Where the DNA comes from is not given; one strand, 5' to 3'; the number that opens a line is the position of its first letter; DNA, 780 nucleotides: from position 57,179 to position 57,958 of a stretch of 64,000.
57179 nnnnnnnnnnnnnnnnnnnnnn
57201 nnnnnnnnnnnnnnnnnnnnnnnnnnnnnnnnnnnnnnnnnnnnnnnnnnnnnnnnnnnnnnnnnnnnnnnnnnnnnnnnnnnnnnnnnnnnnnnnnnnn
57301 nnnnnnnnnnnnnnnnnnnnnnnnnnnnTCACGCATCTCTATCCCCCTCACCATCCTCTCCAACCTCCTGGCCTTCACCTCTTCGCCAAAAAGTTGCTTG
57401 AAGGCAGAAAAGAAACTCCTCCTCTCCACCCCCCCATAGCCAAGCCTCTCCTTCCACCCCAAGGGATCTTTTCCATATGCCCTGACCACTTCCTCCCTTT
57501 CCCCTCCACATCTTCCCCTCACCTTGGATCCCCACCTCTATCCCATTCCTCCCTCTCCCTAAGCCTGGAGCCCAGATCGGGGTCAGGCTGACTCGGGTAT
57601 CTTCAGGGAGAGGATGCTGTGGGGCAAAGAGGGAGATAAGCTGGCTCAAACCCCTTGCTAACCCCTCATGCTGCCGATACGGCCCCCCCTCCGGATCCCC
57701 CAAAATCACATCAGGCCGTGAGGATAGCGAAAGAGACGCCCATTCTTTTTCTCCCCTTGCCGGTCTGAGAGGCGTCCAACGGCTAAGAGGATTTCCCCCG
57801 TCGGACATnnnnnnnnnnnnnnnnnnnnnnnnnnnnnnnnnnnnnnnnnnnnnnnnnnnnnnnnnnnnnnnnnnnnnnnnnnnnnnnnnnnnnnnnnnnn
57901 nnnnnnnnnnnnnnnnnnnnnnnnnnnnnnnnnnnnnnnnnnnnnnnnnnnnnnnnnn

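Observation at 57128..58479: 1.35-kb non-coding, compositionally atypical (AT-richer, CT-skewed) block containing a decayed TnpB C-terminal remnant and a strong terminal hairpin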

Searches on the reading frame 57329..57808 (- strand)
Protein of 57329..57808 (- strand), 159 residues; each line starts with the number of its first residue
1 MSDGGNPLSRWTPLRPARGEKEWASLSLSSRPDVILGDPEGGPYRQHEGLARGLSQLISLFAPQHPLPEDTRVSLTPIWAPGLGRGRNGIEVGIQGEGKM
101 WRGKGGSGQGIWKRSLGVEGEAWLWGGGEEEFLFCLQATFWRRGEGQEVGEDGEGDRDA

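Call 46: find_homologous_proteins(query=window:57329-57808:-, max_evalue=0.01)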
Query window:57329-57808:- (159 aa): 1 proteins with E <= 0.01 among 78 candidates.
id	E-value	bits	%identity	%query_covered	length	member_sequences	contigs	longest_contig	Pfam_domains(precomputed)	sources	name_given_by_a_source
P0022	2.0e-101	355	100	100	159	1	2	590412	-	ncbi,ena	-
